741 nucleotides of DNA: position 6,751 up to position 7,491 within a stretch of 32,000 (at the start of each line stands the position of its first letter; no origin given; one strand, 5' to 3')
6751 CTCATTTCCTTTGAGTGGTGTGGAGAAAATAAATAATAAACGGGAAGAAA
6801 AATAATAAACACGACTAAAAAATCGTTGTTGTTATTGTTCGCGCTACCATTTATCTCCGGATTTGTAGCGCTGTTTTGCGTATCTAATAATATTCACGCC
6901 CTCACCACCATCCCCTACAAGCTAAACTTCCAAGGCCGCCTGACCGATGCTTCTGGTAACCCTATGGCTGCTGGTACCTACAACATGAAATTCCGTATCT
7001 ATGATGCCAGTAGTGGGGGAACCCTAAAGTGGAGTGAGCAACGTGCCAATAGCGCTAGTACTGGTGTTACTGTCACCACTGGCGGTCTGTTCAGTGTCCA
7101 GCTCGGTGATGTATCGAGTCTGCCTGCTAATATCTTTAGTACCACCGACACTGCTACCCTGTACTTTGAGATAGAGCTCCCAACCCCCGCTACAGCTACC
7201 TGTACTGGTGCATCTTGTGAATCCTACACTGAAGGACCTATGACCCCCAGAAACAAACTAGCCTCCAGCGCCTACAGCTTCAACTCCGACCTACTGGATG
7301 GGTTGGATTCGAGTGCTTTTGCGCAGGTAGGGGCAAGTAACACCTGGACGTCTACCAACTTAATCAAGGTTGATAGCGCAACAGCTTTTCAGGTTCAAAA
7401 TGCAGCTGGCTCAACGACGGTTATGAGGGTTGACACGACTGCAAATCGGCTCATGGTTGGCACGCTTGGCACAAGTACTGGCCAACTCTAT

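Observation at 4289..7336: Perfect 444-bp direct repeat gives two neighbouring adhesin genes an identical mature N-terminal module on different signal peptides and bodies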

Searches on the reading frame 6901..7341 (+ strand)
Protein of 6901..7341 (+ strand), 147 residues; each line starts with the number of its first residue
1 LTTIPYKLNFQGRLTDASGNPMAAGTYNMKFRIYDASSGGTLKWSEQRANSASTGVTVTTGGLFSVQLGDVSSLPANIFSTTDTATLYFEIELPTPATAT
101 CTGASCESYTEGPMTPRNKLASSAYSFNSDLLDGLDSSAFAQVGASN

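Call 41: search_protein_representatives(protein=window:6901-7341:+)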
Query: 147 residues. Proteins with E-value up to 0.001 (for the whole library): 14069; up to 1e-10: 1171; up to 1e-30: 227. The best 150 are listed.
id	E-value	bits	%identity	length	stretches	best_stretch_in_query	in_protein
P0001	1.3e-88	310.3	99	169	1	1-146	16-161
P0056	5.5e-79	279.2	73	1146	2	8-147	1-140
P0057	7.8e-67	239.9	80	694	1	3-146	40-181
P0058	1.5e-63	229.2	78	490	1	2-143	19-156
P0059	5.3e-63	227.5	76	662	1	3-147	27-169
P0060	3.7e-62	224.8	77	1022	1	2-147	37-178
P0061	6.8e-59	214.2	73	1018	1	1-145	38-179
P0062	3.8e-58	211.8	71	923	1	2-143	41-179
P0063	6.8e-58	210.9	74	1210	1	3-143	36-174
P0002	1.8e-56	206.3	73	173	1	8-144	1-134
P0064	5.7e-55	201.5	74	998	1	8-143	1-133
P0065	1.5e-53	196.9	70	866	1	8-145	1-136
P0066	1.1e-52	194.1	69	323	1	8-147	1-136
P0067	2.3e-52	193.1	69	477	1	2-147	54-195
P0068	7.3e-52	191.4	54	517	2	3-143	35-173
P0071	5.9e-50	185.2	65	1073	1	1-147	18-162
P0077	9.1e-48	178.2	67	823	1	1-147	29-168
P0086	1.9e-45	170.6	61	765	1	1-145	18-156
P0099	1.1e-43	165.0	59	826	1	3-147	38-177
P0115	1.5e-42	161.3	57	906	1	2-145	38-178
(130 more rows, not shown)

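Call 50: search_solved_structures(query=A1, max_evalue=1)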
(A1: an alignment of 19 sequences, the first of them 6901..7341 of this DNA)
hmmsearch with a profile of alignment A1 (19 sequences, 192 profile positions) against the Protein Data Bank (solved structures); distinct sequences matched with E-value up to 1: 2.
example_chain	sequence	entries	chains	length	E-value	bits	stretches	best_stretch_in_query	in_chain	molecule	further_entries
3c5n_A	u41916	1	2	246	0.72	12.4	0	42-57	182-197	Tubby-related protein 1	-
2fim_A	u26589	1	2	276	0.83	12.2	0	42-57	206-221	Tubby related protein 1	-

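Call 51: search_protein_families(library=pfam, proteins=[P0057, P0059, P0060, P0062, P0065, P0071, P0077, P0086, P0099, P0115], max_evalue=0.001)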
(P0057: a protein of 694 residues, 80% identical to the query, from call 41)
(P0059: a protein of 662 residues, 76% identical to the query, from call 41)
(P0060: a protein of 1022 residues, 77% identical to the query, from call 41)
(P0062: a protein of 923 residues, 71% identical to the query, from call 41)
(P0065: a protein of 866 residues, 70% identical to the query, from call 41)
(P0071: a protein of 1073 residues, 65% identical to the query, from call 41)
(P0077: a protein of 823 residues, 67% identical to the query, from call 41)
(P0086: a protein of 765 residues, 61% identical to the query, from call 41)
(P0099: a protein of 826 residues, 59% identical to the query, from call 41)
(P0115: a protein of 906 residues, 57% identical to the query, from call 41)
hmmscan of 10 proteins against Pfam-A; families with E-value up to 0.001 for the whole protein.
P0057 (694 aa): 0 families

P0059 (662 aa): 0 families

P0060 (1022 aa): 2 families
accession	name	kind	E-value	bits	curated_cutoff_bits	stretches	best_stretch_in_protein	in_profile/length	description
PF13229.12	Beta_helix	-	9.8e-20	71.2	25.9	2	502-666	2-158/158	Right handed beta helix region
PF05048.19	NosD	-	9.4e-17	61.6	23.6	1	494-666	11-169/212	Periplasmic copper-binding protein (NosD)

P0062 (923 aa): 2 families
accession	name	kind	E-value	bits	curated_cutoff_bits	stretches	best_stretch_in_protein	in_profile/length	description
PF05048.19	NosD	-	2.2e-25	89.8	23.6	2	398-546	29-173/212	Periplasmic copper-binding protein (NosD)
PF13229.12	Beta_helix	-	7.3e-24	84.6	25.9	2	406-542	21-158/158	Right handed beta helix region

P0065 (866 aa): 0 families

P0071 (1073 aa): 2 families
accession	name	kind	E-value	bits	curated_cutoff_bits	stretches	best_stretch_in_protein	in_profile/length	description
PF13229.12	Beta_helix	-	6e-21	75.2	25.9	2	392-535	9-155/158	Right handed beta helix region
PF05048.19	NosD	-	5.4e-20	72.2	23.6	2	369-534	14-165/212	Periplasmic copper-binding protein (NosD)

P0077 (823 aa): 2 families
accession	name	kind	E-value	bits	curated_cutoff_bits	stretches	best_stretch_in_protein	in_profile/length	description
PF08309.17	LVIVD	-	1e-52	175.6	20.2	6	279-316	4-41/42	LVIVD repeat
PF09826.15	Beta_propel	-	7.5e-09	35.4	22.4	0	423-526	18-130/495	Beta propeller domain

P0086 (765 aa): 0 families

P0099 (826 aa): 0 families

P0115 (906 aa): 0 families

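Call 52: search_protein_families(library=ncbifam, proteins=[P0057, P0059, P0060, P0062, P0065, P0071, P0077, P0086, P0099, P0115], max_evalue=0.001)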
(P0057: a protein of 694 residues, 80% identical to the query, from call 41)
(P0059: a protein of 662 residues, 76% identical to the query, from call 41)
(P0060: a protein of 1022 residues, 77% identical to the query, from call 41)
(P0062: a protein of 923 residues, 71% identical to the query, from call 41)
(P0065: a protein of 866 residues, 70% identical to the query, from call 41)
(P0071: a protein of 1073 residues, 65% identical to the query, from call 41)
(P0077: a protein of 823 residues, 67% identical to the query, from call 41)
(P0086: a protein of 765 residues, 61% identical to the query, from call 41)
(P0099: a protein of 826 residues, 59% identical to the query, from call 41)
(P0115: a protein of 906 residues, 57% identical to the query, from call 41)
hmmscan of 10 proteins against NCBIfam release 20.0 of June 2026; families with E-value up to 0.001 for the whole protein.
P0057 (694 aa): 1 family
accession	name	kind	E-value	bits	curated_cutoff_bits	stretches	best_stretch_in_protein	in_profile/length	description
NF053851.1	Bdello_MAT_N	subfamily_domain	1.2e-06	28.4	60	1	36-175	8-157/162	mosaic adhesive trimer family chimeric fiber protein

P0059 (662 aa): 1 family
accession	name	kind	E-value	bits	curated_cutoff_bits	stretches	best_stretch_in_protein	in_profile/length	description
NF053851.1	Bdello_MAT_N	subfamily_domain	1.5e-09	37.8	60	1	24-164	9-159/162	mosaic adhesive trimer family chimeric fiber protein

P0060 (1022 aa): 3 families
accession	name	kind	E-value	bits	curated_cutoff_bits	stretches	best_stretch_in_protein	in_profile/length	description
TIGR04247.1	NosD_copper_fam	subfamily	7e-15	54.5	300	1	419-724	5-288/377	nitrous oxide reductase family maturation protein NosD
NF053851.1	Bdello_MAT_N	subfamily_domain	2.7e-08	33.8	60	1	31-109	6-80/162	mosaic adhesive trimer family chimeric fiber protein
TIGR03804.1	para_beta_helix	repeat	4.1e-08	32.8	19.45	1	600-643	1-43/44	parallel beta-helix repeat protein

P0062 (923 aa): 3 families
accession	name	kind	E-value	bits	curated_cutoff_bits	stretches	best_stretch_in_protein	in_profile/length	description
TIGR03804.1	para_beta_helix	repeat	5.8e-15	54.7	19.45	3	525-565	1-39/44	parallel beta-helix repeat protein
TIGR04247.1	NosD_copper_fam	subfamily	3.2e-13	49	300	2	431-546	172-286/377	nitrous oxide reductase family maturation protein NosD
NF053851.1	Bdello_MAT_N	subfamily_domain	5.8e-05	22.9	60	1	37-180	7-161/162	mosaic adhesive trimer family chimeric fiber protein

P0065 (866 aa): 1 family
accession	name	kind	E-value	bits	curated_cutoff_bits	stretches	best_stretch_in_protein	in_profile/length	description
NF053851.1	Bdello_MAT_N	subfamily_domain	4e-07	30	60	1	1-79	17-98/162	mosaic adhesive trimer family chimeric fiber protein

P0071 (1073 aa): 1 family
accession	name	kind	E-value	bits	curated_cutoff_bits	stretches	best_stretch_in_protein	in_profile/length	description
TIGR03804.1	para_beta_helix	repeat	1.7e-09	37.2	19.45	3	454-497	1-43/44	parallel beta-helix repeat protein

P0077 (823 aa): 2 families
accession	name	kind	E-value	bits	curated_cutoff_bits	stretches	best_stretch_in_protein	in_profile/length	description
TIGR04312.1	choice_anch_B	subfamily_domain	1.3e-23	83.9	100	2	245-381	48-190/364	choice-of-anchor B family protein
NF053851.1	Bdello_MAT_N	subfamily_domain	5.2e-07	29.6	60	1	23-101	5-78/162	mosaic adhesive trimer family chimeric fiber protein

P0086 (765 aa): 1 family
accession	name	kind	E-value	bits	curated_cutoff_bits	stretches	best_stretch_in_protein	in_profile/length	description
NF053851.1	Bdello_MAT_N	subfamily_domain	1.5e-06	28.1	60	1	14-153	6-159/162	mosaic adhesive trimer family chimeric fiber protein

P0099 (826 aa): 1 family
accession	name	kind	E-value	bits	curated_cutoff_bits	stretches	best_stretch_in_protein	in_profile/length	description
NF053851.1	Bdello_MAT_N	subfamily_domain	3.3e-08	33.5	60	1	32-140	6-106/162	mosaic adhesive trimer family chimeric fiber protein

P0115 (906 aa): 0 families

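Call 53: predict_structure(alignment_id=A1)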
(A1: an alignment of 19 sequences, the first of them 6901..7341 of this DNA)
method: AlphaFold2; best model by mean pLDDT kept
length: 147 residues; sequences in the alignment: 19
mean_pLDDT: 76.7   pTM: 0.72
mean pLDDT of the five models: 76.7, 75.3, 75.1, 73.9, 71.6
residues with pLDDT >= 90: 39; 70-90: 71; 50-70: 11; < 50: 26
segments of 3 or more residues with pLDDT < 50: 124-147
pLDDT, mean of each block of 10 residues (from residue 1): 69 87 92 90 91 87 90 85 74 81 79 77 51 44 42
secondary structure, 60 per line:
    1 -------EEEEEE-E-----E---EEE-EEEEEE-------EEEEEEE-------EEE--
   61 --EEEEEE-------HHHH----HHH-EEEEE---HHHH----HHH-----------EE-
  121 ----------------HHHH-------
elements in order: E8-13 E25-27 E29-34 E42-48 E56-58 E63-68 H76-79 E88-92 H96-99 H137-140

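Call 55: find_related_loci(query=window:6901-7341:+, collection=genome_contigs, flank=4000)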
Query window:6901-7341:+ (147 aa) in genome_contigs; peptide patterns used: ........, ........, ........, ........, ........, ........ (x = any residue, [..] = any of these).
228 stretches matched a pattern; 23 encode a relative of the query (tblastn E <= 1e-3); 23 distinct loci.
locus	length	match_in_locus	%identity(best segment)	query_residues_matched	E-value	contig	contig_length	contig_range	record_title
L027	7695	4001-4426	96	1-142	5e-92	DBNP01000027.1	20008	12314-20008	MAG TPA_asm: Candidatus Saccharibacteria bacterium UBA669 UBA669_contig_25662, whole genome shotgun sequence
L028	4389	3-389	97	17-145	2e-82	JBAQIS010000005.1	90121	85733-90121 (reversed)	MAG: Candidatus Saccharimonas aalborgensis isolate MFD10512_ilm_asm_bin63 k127_287262, whole genome shotgun sequence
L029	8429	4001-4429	80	1-145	2e-78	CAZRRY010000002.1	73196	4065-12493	MAG TPA_asm: uncultured Candidatus Saccharibacteria bacterium isolate SRP285395_co1_33 genome assembly, contig: NODE_392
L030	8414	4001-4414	75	1-141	1e-70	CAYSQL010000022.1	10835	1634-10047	MAG TPA_asm: uncultured Candidatus Saccharibacteria bacterium isolate SRP216815_co1_70 genome assembly, contig: NODE_814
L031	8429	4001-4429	74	1-147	1e-63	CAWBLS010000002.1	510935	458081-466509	MAG: uncultured Candidatus Saccharibacteria bacterium isolate MFD05684.bin.2.14 genome assembly, contig: contig_46985, w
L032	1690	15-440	65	3-147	3e-64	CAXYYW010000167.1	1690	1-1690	MAG: uncultured bacterium isolate ERR13599001_concoct_77 genome assembly, contig: ERZ24875814.33689, whole genome shotgu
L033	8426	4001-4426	72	3-146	3e-60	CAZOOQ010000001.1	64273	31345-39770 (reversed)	MAG TPA_asm: uncultured Candidatus Saccharibacteria bacterium isolate SRP285395_co1_40 genome assembly, contig: NODE_524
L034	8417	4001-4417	62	2-147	4e-57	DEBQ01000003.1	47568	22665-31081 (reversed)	MAG TPA_asm: Candidatus Saccharibacteria bacterium UBA2952 UBA2952_contig_112, whole genome shotgun sequence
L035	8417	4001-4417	68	1-141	4e-57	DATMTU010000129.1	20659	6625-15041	MAG TPA_asm: Dongiaceae bacterium isolate SMAG_U13021 k141_663583, whole genome shotgun sequence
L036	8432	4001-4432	76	1-146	2e-56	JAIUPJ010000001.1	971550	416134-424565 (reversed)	MAG: Patescibacteria group bacterium isolate SACCH1 spades-bin.103~NODE_9_length_971550_cov_10.4805, whole genome shotgu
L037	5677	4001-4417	62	2-147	4e-56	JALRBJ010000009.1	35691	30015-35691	MAG: Candidatus Saccharimonadia bacterium isolate HM.28 NODE_9_length_35691_cov_5.039086, whole genome shotgun sequence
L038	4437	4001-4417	57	3-147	2e-53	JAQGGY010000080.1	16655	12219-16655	MAG: Candidatus Saccharibacteria bacterium isolate RYN_419 scaffold_3037806, whole genome shotgun sequence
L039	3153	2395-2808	53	4-147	4e-46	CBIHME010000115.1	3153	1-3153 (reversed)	MAG TPA_asm: uncultured bacterium isolate SRR17255032_binner12_Refined_22 genome assembly, contig: ERZ27337163.7718, who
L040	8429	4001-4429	53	1-147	8e-46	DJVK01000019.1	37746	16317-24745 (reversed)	MAG TPA_asm: Candidatus Saccharibacteria bacterium UBA6258 UBA6258_contig_77345, whole genome shotgun sequence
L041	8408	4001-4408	54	3-143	3e-44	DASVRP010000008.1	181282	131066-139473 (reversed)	MAG TPA_asm: Candidatus Saccharimonadales bacterium isolate SMAG_U3239 k141_283447, whole genome shotgun sequence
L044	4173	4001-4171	95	1-57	1e-33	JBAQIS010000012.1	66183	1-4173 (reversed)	MAG: Candidatus Saccharimonas aalborgensis isolate MFD10512_ilm_asm_bin63 k127_232787, whole genome shotgun sequence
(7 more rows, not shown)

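Call 56: fold_search(model_id=the predicted structure, library=pdb)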
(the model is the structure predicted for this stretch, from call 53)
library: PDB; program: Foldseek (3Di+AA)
matches with E <= 10: 895; with E <= 0.001: 0
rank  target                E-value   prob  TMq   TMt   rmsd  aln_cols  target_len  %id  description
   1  6yoa_A                7.9e-03  0.98  0.33  0.35   4.7       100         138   13  Lig v 1 structure and the inflammatory response to the Ole e 1 protein family (released 2020-05-13)
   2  6yoa_B                1.8e-02  0.91  0.35  0.37   6.4       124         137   11  Lig v 1 structure and the inflammatory response to the Ole e 1 protein family (released 2020-05-13)
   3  1bf2                  4.0e-02  0.77  0.28  0.07   8.9        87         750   14  STRUCTURE OF PSEUDOMONAS ISOAMYLASE (released 1998-08-12)
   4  3fax_A                5.8e-02  0.82  0.31  0.07   5.2        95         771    8  The crystal structure of GBS pullulanase SAP in complex with maltotetraose (released 2009-04-14)
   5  8df2_A                6.2e-02  0.77  0.31  0.14   4.5        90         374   13  The structure of the 'ALT' construct of the Amuc_1438 glycopeptidase (released 2022-08-31)
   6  3faw                  9.0e-02  0.69  0.30  0.07   5.5        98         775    8  Crystal Structure of the Group B Streptococcus Pullulanase SAP (released 2009-04-14)
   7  4z8w                  1.0e-01  0.54  0.29  0.33   5.0        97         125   14  Crystal Structure of the Major Plantain Pollen Allergen Pla l 1 (released 2016-07-06)
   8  8cpz_A                1.2e-01  0.47  0.29  0.03   8.4       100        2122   10  Photorhabdus luminescens TcdA1 prepore-to-pore intermediate, K1179W mutant (released 2024-03-13)
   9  8d5p_A                1.2e-01  0.23  0.25  0.20   7.0        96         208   16  Mouse TCR TG6 (released 2022-09-14)
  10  6bye_A                1.5e-01  0.28  0.28  0.06  13.2       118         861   14  Crystal structure of the GH2 exo-beta-mannanase from Xanthomonas axonopodis pv. citri in complex with mannose (released 2018-07-18)
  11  6rpt_A                1.6e-01  0.60  0.30  0.37   5.3        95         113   10  Structure of tick complement inhibitor CirpT1 complexed with macroglobubulin domain 4 of human complement C5 (released 2020-01-08)
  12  6dfx_I                1.6e-01  0.25  0.27  0.23   6.2        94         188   12  human diabetogenic TCR T1D3 in complex with DQ8-p8E9E peptide (released 2019-04-17)
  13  8tv0_A                1.7e-01  0.47  0.29  0.02   5.7        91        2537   12  XptA2 wild type (released 2023-09-27)
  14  7t2b_D                1.9e-01  0.23  0.26  0.21   6.3        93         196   12  Crystal structure of the 5F TCR in complex with HLA-DP4-Ply (released 2022-12-28)
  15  2icw_K                2.0e-01  0.25  0.28  0.34   6.4       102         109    9  Crystal structure of a complete ternary complex between TCR, superantigen, and peptide-MHC class II molecule (released 2007-03-20)
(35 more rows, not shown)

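Call 62: find_related_loci(query=A1, collection=viral_contigs, flank=6000)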
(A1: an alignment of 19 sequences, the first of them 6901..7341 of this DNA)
Query A1 (147 aa) in viral_contigs; peptide patterns used: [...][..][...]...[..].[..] (x = any residue, [..] = any of these).
8 stretches matched a pattern, but none encodes a relative of the query by tblastn (E <= 1e-3).
